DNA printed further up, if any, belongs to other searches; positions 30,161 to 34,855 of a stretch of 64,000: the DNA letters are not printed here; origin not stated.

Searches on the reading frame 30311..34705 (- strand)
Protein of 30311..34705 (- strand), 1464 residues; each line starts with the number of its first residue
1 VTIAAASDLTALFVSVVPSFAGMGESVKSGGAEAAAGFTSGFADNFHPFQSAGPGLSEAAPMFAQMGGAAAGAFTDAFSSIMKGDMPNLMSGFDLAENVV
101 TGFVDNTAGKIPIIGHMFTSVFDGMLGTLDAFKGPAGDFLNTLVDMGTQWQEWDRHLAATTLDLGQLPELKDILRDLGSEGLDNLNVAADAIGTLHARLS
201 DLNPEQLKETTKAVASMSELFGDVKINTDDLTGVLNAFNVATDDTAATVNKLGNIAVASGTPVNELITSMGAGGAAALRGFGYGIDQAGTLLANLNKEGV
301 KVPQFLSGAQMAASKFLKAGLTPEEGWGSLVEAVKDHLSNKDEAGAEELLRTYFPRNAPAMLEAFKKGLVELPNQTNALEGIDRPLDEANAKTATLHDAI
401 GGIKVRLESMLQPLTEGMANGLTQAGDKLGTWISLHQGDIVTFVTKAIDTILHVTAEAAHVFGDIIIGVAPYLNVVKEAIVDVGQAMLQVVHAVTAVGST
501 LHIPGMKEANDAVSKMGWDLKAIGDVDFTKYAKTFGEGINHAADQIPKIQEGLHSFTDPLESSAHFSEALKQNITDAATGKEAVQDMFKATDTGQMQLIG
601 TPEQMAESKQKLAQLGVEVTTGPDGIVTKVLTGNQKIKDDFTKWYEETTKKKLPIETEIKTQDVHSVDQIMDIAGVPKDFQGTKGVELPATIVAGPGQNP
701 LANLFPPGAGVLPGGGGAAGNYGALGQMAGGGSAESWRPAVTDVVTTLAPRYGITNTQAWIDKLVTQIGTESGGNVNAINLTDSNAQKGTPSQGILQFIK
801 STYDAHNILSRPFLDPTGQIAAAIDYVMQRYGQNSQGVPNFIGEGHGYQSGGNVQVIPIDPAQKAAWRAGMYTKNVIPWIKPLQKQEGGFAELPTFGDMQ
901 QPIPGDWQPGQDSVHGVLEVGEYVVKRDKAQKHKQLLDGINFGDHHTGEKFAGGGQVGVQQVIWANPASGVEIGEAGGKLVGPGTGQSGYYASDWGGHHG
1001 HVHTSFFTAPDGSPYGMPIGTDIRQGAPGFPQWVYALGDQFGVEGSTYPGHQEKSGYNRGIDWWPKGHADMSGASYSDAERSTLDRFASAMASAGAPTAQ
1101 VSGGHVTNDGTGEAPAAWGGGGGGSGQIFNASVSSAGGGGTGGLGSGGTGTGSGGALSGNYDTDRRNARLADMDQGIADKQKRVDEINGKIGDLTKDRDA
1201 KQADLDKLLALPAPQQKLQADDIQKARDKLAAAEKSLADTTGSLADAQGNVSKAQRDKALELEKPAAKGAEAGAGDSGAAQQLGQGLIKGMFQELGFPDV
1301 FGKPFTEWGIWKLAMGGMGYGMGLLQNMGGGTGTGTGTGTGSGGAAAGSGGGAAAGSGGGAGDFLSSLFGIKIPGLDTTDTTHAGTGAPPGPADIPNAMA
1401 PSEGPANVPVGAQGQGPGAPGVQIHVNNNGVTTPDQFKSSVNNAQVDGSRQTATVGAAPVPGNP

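Call 68: search_protein_families(library=phrogs, proteins=[window:30311-34705:-], max_evalue=0.00001)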
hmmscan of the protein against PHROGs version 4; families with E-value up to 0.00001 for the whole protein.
window:30311-34705:- (1464 aa): 10 families
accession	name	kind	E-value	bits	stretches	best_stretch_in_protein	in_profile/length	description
phrog_167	-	tail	1.9e-27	96.5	1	625-854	1236-1419/1555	tail length tape measure protein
phrog_5448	-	tail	2.6e-25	88.6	1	721-854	2581-2709/3103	tail length tape measure protein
phrog_3547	-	tail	1.2e-20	74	1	710-959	1344-1530/1767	tail length tape measure protein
phrog_4197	-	tail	2.1e-19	69.8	1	509-854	1216-1557/1783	tail length tape measure protein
phrog_8537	-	unknown function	3e-19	70.5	1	727-854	126-255/384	-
phrog_9228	-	tail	4.9e-19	69.2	1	31-1435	175-1400/1425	tail length tape measure protein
phrog_4070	-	tail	2.9e-17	63.1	1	727-855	736-861/989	tail length tape measure protein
phrog_7025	-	tail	9.9e-17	60.3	1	727-853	2337-2458/2880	tail length tape measure protein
phrog_11489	-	unknown function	1.2e-15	57.7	1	758-840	1493-1578/1717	-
phrog_37657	-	unknown function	3.2e-06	26.8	0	96-157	473-534/617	-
